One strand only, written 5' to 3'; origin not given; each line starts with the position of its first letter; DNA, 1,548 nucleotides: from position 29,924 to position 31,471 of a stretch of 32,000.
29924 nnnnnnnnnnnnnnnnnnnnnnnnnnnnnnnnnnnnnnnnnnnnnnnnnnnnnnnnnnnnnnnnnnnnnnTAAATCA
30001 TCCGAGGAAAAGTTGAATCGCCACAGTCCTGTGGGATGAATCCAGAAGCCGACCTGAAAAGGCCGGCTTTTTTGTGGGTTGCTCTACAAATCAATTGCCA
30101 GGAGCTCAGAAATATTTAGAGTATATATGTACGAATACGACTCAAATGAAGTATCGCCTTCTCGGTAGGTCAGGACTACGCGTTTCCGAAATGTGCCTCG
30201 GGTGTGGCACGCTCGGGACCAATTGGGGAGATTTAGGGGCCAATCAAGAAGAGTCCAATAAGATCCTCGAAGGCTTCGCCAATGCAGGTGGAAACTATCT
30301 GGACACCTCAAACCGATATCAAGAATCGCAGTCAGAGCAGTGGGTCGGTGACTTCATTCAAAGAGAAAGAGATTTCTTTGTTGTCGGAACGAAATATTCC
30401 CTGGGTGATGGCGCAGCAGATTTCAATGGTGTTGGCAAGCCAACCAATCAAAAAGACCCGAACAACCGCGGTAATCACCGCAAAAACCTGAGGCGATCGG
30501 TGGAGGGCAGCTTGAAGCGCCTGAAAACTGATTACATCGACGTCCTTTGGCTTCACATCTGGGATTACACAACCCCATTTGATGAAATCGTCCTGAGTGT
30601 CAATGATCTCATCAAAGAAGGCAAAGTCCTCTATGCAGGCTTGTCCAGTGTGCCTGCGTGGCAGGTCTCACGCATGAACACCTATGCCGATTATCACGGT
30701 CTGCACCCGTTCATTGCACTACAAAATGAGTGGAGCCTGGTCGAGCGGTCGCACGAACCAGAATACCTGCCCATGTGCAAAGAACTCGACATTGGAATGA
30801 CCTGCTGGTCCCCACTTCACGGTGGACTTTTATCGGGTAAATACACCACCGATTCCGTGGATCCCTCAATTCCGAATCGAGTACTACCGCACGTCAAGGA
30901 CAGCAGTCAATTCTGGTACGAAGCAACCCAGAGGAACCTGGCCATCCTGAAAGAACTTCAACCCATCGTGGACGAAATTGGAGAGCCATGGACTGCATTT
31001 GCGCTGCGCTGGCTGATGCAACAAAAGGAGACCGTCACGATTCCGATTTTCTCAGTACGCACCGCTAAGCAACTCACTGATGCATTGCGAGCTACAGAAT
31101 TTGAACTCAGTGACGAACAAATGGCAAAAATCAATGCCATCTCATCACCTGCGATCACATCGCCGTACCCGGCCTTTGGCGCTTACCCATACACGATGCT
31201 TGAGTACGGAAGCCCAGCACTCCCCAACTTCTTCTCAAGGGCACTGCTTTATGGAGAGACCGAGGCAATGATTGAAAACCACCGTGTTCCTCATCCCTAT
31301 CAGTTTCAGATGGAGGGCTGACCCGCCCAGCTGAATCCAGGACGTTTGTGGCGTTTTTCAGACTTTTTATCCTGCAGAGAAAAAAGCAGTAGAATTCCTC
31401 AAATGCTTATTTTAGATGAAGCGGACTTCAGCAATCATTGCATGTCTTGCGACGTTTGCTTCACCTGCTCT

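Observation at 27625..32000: Low-GC accessory island after menF: two unknown paralogs, a long AKR and an OMP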

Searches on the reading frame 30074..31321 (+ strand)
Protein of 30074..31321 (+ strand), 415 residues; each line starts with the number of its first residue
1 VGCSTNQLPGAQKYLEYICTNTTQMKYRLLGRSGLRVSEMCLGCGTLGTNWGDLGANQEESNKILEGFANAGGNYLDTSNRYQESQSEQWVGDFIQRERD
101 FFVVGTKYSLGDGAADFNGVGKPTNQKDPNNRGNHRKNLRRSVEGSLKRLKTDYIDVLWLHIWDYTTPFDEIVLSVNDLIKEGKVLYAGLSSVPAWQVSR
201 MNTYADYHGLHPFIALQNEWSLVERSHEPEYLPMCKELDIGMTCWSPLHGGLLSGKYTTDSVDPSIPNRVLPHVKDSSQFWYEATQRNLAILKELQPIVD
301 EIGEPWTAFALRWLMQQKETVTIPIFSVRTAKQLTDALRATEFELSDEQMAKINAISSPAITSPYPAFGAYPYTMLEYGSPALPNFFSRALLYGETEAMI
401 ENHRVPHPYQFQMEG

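Call 3: search_protein_families(library=pfam, proteins=[window:30074-31321:+], max_evalue=1)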
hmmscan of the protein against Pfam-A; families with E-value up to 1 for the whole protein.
window:30074-31321:+ (415 aa): 1 family
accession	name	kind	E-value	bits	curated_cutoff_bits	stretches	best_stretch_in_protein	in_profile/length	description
PF00248.27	Aldo_ket_red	-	3.1e-70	237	24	1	40-356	2-289/291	Aldo/keto reductase family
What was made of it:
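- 30146..31321 (+): Long aldo/keto reductase (391 aa) with a ~50-aa C-terminal extension. PF00248 3.1e-70 (call 3).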

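Call 21: search_protein_families(library=ncbifam, proteins=[window:30146-31321:+], max_evalue=0.1)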
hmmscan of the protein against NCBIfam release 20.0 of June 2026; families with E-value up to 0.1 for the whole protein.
window:30146-31321:+ (391 aa): 7 families
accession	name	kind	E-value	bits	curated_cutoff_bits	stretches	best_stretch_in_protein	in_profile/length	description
NF049922.1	MethglyxlRedYdjG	equivalog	4.8e-34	117.9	550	1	1-331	1-319/326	NADH-dependent methylglyoxal reductase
TIGR01293.1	Kv_beta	subfamily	2.8e-33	115.3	365.4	1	1-331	1-317/319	voltage-dependent potassium channel subunit beta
NF007388.0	PRK09912.1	subfamily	2.3e-23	82.6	448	1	1-330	13-329/346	L-glyceraldehyde 3-phosphate reductase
NF007912.0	PRK10625.1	equivalog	1.7e-22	80.2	415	2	151-334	163-339/346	NADP(H)-dependent aldo-keto reductase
NF007695.0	PRK10376.1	subfamily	1.2e-11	44.2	280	2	33-204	38-196/290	oxidoreductase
NF008377.0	PRK11172.1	equivalog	2.4e-05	23.7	327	1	284-333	205-251/267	2,5-didehydrogluconate reductase DkgB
NF008598.0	PRK11565.1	equivalog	0.002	17.3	425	1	111-225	81-190/275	2,5-didehydrogluconate reductase DkgA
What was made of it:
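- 30146..31321 (+): It is far below every NCBIfam equivalog cut-off (call 21).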

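Call 49: search_solved_structures(query=window:30146-31321:+, max_evalue=1e-10)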
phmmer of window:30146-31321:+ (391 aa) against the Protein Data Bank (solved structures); distinct sequences matched with E-value up to 1e-10: 41.
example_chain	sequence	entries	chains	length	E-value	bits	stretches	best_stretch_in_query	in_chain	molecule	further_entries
8hwn_B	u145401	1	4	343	2.4e-46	161.8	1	1-342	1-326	DepB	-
4xk2_A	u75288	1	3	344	3.7e-44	154.5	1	1-349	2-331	Aldo/keto reductase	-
7utf_A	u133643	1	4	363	6.5e-44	153.7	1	1-341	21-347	Putative oxidoreductase, aryl-alcohol dehydrogenase like protein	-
8xr2_A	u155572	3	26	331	1.1e-42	149.7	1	1-333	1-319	Aldo/keto reductase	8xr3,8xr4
8jwk_A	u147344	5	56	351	1.4e-42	149.4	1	1-333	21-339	Aldo/keto reductase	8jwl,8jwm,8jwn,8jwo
9wk1_D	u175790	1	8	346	2.9e-38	135.1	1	1-339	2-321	DON 3-epimerase chain D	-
8hw0_A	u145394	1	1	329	6.1e-34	120.9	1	1-333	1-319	NADPH-dependent aldo/keto reductase AKR6D1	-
3uyi_A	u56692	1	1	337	5.1e-33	117.9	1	6-330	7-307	Perakine reductase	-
6ovq_A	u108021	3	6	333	1.7e-32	116.1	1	1-330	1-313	Putative Side chain reductase | MtmW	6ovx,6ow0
3v0s_A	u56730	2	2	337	1.8e-32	116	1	6-330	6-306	Perakine reductase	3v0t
3v0u_A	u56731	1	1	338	1.8e-32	116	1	6-330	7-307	Perakine reductase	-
1pyf_A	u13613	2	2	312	2.3e-29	105.8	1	1-335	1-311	IolS protein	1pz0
3eb3_A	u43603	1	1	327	7.5e-27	97.6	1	3-318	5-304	Voltage-gated potassium channel subunit beta-2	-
2a79_A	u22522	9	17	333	1e-26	97.1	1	3-319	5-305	Voltage-gated potassium channel beta-2 subunit | Voltage-gated potassium channel subunit beta-2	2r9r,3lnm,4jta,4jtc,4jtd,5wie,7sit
1exb_A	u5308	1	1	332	1e-26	97.1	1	3-319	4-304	KV BETA2 PROTEIN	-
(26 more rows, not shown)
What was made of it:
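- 30146..31321 (+): Nearest solved relatives are DepB and the DON 3-epimerase AKRs (call 49).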

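Call 61: find_homologous_proteins(query=window:30146-31321:+, max_evalue=1e-100)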
Query window:30146-31321:+ (391 aa): 248 proteins with E <= 1e-100 among 8000 candidates; the best 120 are listed.
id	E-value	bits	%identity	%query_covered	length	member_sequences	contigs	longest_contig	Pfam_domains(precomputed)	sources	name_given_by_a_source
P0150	2.6e-270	914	99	100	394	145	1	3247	PF00248.28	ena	-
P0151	7.1e-236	801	85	99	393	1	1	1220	PF00248.28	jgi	jgi:aryl-alcohol dehydrogenase-like predicted oxidoreductase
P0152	1.4e-230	783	83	99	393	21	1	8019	PF00248.28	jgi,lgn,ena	jgi:aryl-alcohol dehydrogenase-like predicted oxidoreductase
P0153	8.1e-203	692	75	99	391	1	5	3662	PF00248.28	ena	-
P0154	4.4e-202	689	74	99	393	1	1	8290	PF00248.28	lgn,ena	-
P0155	9.9e-202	688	74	99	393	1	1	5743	PF00248.28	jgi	jgi:aryl-alcohol dehydrogenase-like predicted oxidoreductase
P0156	2.2e-201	687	74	99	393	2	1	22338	PF00248.28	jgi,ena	-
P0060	2.2e-200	684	74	100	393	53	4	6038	PF00248.28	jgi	jgi:aryl-alcohol dehydrogenase-like predicted oxidoreductase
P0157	3.5e-200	683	75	99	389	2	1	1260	PF00248.28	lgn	-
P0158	2.3e-199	680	74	99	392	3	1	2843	PF00248.28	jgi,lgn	jgi:aryl-alcohol dehydrogenase-like predicted oxidoreductase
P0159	3.2e-199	680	73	99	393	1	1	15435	PF00248.28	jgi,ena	-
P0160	5.0e-199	679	74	99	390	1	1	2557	PF00248.28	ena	-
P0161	6.2e-199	679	74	99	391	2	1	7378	PF00248.28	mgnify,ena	mgnify:CR=1 FL=1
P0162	8.3e-199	679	74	99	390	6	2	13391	PF00248.28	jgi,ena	jgi:aryl-alcohol dehydrogenase-like predicted oxidoreductase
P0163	1.6e-197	674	72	99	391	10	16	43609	PF00248.28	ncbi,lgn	-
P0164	1.4e-196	671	72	99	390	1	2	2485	PF00248.28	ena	-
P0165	3.8e-196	670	73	99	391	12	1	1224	PF00248.28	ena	-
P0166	1.9e-195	668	71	99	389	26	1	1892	PF00248.28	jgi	jgi:aryl-alcohol dehydrogenase-like predicted oxidoreductase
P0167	5.9e-195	666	72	99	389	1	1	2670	PF00248.28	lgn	-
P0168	1.4e-194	665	72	99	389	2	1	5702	PF00248.28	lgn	-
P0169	1.7e-194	664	72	99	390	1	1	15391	PF00248.28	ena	-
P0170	1.8e-193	661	72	99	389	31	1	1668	PF00248.28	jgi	-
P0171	6.1e-193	659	71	99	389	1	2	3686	PF00248.28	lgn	-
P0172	6.8e-191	653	71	99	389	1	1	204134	PF00248.28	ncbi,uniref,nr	ncbi:aldo/keto reductase [Cyanobium sp. CH-040]|uniref:aldo/keto reductase n=1 Tax=Cyanobium sp. CH-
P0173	4.9e-185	633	76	89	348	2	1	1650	PF00248.28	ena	-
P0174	2.2e-184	631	68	99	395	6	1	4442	PF00248.28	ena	-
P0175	1.1e-174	599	71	90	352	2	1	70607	PF00248.28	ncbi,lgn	-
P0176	1.9e-171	589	71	89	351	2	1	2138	PF00248.28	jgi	jgi:aryl-alcohol dehydrogenase-like predicted oxidoreductase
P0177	2.1e-163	562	75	77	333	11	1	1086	PF00248.28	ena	-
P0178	2.0e-162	559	64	99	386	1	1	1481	PF00248.28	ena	-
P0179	1.2e-151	523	60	100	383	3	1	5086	PF00248.28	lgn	-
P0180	1.2e-150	520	59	99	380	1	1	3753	PF00248.28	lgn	-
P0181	6.9e-150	518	59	99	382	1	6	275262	PF00248.28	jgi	jgi:aryl-alcohol dehydrogenase-like predicted oxidoreductase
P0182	6.7e-149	514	58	99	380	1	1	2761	PF00248.28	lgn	-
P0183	1.9e-148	513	59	99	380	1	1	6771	PF00248.28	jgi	jgi:aryl-alcohol dehydrogenase-like predicted oxidoreductase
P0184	6.9e-148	511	60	99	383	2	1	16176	PF00248.28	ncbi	ncbi:MAG: aldo/keto reductase [Synechococcales cyanobacterium]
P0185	8.5e-148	511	59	99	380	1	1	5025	PF00248.28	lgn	-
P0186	1.1e-146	507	59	99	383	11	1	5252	PF00248.28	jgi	jgi:aryl-alcohol dehydrogenase-like predicted oxidoreductase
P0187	1.9e-146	506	58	99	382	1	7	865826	PF00248.28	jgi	jgi:aryl-alcohol dehydrogenase-like predicted oxidoreductase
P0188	3.1e-146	506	58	99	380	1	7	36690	PF00248.28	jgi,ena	jgi:aryl-alcohol dehydrogenase-like predicted oxidoreductase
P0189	3.4e-146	505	59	99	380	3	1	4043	PF00248.28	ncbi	-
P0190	6.3e-146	505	59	99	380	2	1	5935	PF00248.28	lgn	-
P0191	7.4e-146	504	58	99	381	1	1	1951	PF00248.28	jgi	-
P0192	1.0e-145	504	58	99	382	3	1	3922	PF00248.28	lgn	-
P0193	1.0e-145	504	60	99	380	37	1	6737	PF00248.28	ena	-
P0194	1.3e-145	503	58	99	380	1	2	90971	PF00248.28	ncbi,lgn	-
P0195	2.5e-145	503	59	99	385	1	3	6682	PF00248.28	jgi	jgi:aryl-alcohol dehydrogenase-like predicted oxidoreductase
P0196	2.7e-145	502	59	99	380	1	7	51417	PF00248.28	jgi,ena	jgi:aryl-alcohol dehydrogenase-like predicted oxidoreductase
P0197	3.0e-145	502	58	99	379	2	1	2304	PF00248.28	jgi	jgi:aryl-alcohol dehydrogenase-like predicted oxidoreductase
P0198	3.6e-145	502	58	99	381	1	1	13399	PF00248.28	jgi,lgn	jgi:aryl-alcohol dehydrogenase-like predicted oxidoreductase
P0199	3.7e-145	502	58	99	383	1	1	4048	PF00248.28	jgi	jgi:aryl-alcohol dehydrogenase-like predicted oxidoreductase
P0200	6.3e-145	501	58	99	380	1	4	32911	PF00248.28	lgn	-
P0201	8.1e-145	501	59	99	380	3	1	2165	PF00248.28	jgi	jgi:aryl-alcohol dehydrogenase-like predicted oxidoreductase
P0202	9.1e-145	501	58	100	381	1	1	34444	PF00248.28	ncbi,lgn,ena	-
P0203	1.8e-144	500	59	99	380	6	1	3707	PF00248.28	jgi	jgi:aryl-alcohol dehydrogenase-like predicted oxidoreductase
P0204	1.8e-144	500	58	99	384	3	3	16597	PF00248.28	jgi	jgi:aryl-alcohol dehydrogenase-like predicted oxidoreductase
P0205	2.7e-144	499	58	99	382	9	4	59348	PF00248.28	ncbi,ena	-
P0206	3.1e-144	499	57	100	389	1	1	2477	PF00248.28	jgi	jgi:aryl-alcohol dehydrogenase-like predicted oxidoreductase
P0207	5.4e-144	498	58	99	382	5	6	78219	PF00248.28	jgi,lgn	jgi:aryl-alcohol dehydrogenase-like predicted oxidoreductase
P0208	5.4e-144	498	58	99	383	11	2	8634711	PF00248.28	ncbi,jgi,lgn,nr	ncbi:MAG: aldo/keto reductase [Oscillatoria princeps RMCB-10]|jgi:aryl-alcohol dehydrogenase-like pr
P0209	6.1e-144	498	58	99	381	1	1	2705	PF00248.28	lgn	-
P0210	8.5e-144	498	58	99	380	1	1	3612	PF00248.28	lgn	-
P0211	1.1e-143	497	57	99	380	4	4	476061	PF00248.28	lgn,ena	-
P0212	1.1e-143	497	58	99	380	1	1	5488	PF00248.28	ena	-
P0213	1.1e-143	497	57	100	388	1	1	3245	PF00248.28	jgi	jgi:aryl-alcohol dehydrogenase-like predicted oxidoreductase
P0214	1.5e-143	497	59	99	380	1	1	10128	PF00248.28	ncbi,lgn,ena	-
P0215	3.3e-143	496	59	99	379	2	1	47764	PF00248.28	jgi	jgi:aryl-alcohol dehydrogenase-like predicted oxidoreductase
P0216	3.4e-143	496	57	99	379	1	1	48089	PF00248.28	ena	-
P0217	3.9e-143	495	59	99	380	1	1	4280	PF00248.28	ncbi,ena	-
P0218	6.0e-143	495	57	99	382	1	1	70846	PF00248.28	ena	-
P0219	1.0e-142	494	59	99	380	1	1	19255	PF00248.28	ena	-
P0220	1.3e-142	494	58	99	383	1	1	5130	PF00248.28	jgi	jgi:aryl-alcohol dehydrogenase-like predicted oxidoreductase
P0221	1.4e-142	494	59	99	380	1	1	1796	PF00248.28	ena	-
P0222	1.7e-142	493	57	99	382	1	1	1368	PF00248.28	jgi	jgi:aryl-alcohol dehydrogenase-like predicted oxidoreductase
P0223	2.1e-142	493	59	99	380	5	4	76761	PF00248.28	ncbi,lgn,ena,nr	ncbi:MAG: aldo/keto reductase [Xenococcaceae cyanobacterium MO_188.B32]|nr:aldo/keto reductase [Xeno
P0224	2.3e-142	493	59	99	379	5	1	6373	PF00248.28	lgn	-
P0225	2.8e-142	493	58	99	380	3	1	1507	PF00248.28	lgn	-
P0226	3.4e-142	492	58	99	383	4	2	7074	PF00248.28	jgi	jgi:aryl-alcohol dehydrogenase-like predicted oxidoreductase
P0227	3.9e-142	492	58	99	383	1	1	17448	PF00248.28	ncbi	-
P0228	4.2e-142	492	56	99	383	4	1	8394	PF00248.28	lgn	-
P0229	5.1e-142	492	57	99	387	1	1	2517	PF00248.28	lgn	-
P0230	5.3e-142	492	57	99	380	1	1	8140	PF00248.28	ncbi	-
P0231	5.3e-142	492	59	100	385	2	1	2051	PF00248.28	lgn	-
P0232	6.3e-142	491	58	99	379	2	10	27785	PF00248.28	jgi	jgi:aryl-alcohol dehydrogenase-like predicted oxidoreductase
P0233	6.3e-142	491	57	99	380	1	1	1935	PF00248.28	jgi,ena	-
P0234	9.9e-142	491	56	99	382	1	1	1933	PF00248.28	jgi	jgi:aryl-alcohol dehydrogenase-like predicted oxidoreductase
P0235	1.1e-141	491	59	99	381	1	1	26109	PF00248.28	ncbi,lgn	-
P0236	1.2e-141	490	57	99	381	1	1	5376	PF00248.28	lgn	-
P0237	1.4e-141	490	57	99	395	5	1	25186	PF00248.28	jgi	jgi:aryl-alcohol dehydrogenase-like predicted oxidoreductase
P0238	2.3e-141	490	59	99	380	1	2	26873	PF00248.28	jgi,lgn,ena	jgi:aryl-alcohol dehydrogenase-like predicted oxidoreductase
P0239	2.6e-141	489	56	99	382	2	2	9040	PF00248.28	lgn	-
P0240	6.3e-141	488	58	99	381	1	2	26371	PF00248.28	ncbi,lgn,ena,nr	ncbi:MAG: aldo/keto reductase [Crocosphaera sp.]|nr:aldo/keto reductase [Crocosphaera sp.]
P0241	7.6e-141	488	55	100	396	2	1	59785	PF00248.28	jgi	jgi:aryl-alcohol dehydrogenase-like predicted oxidoreductase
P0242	1.4e-140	487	57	99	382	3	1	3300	PF00248.28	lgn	-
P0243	2.7e-140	486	57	100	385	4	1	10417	PF00248.28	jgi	jgi:aryl-alcohol dehydrogenase-like predicted oxidoreductase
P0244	3.0e-140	486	57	100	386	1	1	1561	PF00248.28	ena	-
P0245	4.1e-140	485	56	99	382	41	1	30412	PF00248.28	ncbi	-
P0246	5.1e-140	485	55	99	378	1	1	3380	PF00248.28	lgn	-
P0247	5.1e-140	485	56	100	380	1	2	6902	PF00248.28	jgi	-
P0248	5.6e-140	485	56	99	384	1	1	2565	PF00248.28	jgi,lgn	jgi:aryl-alcohol dehydrogenase-like predicted oxidoreductase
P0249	6.6e-140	485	57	100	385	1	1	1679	PF00248.28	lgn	-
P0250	1.8e-139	483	55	99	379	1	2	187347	PF00248.28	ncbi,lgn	-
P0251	1.9e-139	483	57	99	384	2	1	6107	PF00248.28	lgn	-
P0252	2.1e-139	483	57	100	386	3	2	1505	PF00248.28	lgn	-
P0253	2.3e-139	483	56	100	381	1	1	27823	PF00248.28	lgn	-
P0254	2.8e-139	483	56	99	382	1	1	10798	PF00248.28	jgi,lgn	jgi:aryl-alcohol dehydrogenase-like predicted oxidoreductase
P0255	3.1e-139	483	55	99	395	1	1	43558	PF00248.28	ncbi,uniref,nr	ncbi:aldo/keto reductase [Candidatus Laterigemmans baculatus]|uniref:aldo/keto reductase n=1 Tax=Can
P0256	3.3e-139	482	56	100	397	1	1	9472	PF00248.28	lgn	-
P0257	3.8e-139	482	56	99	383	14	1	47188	PF00248.28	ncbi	-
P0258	4.6e-139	482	55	99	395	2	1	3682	PF00248.28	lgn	-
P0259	5.7e-139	482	56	99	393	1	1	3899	PF00248.28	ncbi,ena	-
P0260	7.4e-139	481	56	99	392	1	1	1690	PF00248.28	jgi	jgi:aryl-alcohol dehydrogenase-like predicted oxidoreductase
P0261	1.0e-138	481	54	100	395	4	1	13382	PF00248.28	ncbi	-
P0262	1.2e-138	481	54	99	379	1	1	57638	PF00248.28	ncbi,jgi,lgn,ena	jgi:aryl-alcohol dehydrogenase-like predicted oxidoreductase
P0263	1.7e-138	480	56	99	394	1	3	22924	PF00248.28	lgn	-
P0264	1.9e-138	480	54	100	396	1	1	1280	PF00248.28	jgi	jgi:aryl-alcohol dehydrogenase-like predicted oxidoreductase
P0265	3.1e-138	479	56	100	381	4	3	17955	PF00248.28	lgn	-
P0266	3.1e-138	479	55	99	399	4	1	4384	PF00248.28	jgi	jgi:aryl-alcohol dehydrogenase-like predicted oxidoreductase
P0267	3.6e-138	479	54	100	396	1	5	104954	PF00248.28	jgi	jgi:aryl-alcohol dehydrogenase-like predicted oxidoreductase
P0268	4.4e-138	479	54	100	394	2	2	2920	PF00248.28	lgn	-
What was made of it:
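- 30146..31321 (+): The 380-395-aa form is mainly a cyanobacterial family (call 61).
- Closest known: DepA/DepB deoxynivalenol epimerisation pair and related AKRs. Different: The AKR has a ~50-aa C-terminal extension typical of the long form found mainly in cyanobacteria (call 61).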

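Call 62: find_encoding_contigs(protein=P0172, flank=10000, max_places=1)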
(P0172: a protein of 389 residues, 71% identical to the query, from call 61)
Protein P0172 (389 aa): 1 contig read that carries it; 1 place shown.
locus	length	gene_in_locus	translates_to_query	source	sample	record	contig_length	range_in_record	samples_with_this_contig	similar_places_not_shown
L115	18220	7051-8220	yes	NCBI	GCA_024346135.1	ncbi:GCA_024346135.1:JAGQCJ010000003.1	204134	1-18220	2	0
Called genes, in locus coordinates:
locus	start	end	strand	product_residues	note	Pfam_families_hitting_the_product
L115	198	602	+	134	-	-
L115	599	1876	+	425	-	PF12770:CHAT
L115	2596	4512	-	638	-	PF05226:CHASE2, PF00211:Guanylate_cyc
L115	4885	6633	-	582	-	PF00027:cNMP_binding, PF01946:Thi4 (weak), PF00890:FAD_binding_2 (weak), PF01266:DAO (weak), PF07992:Pyr_redox_2, PF12831:FAD_oxidored, PF13450:NAD_binding_8 (weak), PF13738:Pyr_redox_3, +5 more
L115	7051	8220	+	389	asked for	PF00248:Aldo_ket_red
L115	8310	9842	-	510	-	PF00732:GMC_oxred_N, PF00890:FAD_binding_2 (faint), PF01266:DAO (weak), PF05834:Lycopene_cycl (faint), PF07992:Pyr_redox_2 (faint), PF05199:GMC_oxred_C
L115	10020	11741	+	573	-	-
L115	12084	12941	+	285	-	PF17124:ThiJ_like, PF01965:DJ-1_PfpI (weak)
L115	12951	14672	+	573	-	PF02776:TPP_enzyme_N, PF00205:TPP_enzyme_M, PF02775:TPP_enzyme_C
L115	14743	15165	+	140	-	-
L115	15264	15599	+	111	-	-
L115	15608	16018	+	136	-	PF00903:Glyoxalase, PF13669:Glyoxalase_4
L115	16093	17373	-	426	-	PF13185:GAF_2, PF01590:GAF, PF07228:SpoIIE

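Call 63: find_encoding_contigs(protein=P0223, flank=10000, max_places=1)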
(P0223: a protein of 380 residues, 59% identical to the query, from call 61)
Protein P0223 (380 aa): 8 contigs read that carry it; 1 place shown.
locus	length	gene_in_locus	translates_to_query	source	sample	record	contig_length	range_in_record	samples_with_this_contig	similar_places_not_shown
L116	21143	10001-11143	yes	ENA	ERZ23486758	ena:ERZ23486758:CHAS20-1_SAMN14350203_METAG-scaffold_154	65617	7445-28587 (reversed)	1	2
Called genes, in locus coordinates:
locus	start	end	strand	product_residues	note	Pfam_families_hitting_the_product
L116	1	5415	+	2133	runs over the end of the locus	PF12680:SnoaL_2, PF24684:Vgb_lyase (faint), PF01436:NHL (faint)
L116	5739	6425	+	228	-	PF07110:EthD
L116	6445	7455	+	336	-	PF08240:ADH_N, PF00107:ADH_zinc_N, PF13602:ADH_zinc_N_2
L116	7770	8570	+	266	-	PF00561:Abhydrolase_1, PF12146:Hydrolase_4, PF12697:Abhydrolase_6, PF03096:Ndr (weak)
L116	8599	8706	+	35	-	-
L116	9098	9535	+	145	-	-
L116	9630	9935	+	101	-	PF03992:ABM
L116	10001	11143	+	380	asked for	PF00248:Aldo_ket_red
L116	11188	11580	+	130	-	PF12680:SnoaL_2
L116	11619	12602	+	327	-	PF08240:ADH_N, PF00107:ADH_zinc_N, PF13602:ADH_zinc_N_2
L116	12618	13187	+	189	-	PF01965:DJ-1_PfpI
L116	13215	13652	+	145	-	PF00903:Glyoxalase, PF13669:Glyoxalase_4 (weak)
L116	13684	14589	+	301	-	-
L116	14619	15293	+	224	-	PF06736:TMEM175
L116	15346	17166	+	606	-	PF07221:GlcNAc_2-epim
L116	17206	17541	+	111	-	PF01740:STAS, PF13466:STAS_2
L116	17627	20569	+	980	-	PF00515:TPR_1 (faint), PF07719:TPR_2 (faint), PF13181:TPR_8 (faint), PF13374:TPR_10 (faint), PF13424:TPR_12 (weak), PF17874:TPR_MalT (weak), PF13424:TPR_12, PF12770:CHAT, +2 more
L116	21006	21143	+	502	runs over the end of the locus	PF13458:Peripla_BP_6, PF01094:ANF_receptor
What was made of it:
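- The AKR sits with SnoaL_2, Zn-ADH, DJ-1, glyoxalase, GlcNAc-2-epimerase-like and STAS genes in a GC-0.43 contig that carries P0223, whose cluster NCBI names after a Xenococcaceae cyanobacterium MAG (calls 61, 63).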

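Call 70: search_protein_families(library=padloc, proteins=[window:30146-31321:+], max_evalue=0.001)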
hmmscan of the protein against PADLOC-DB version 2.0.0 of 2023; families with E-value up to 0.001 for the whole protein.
window:30146-31321:+ (391 aa): 0 families
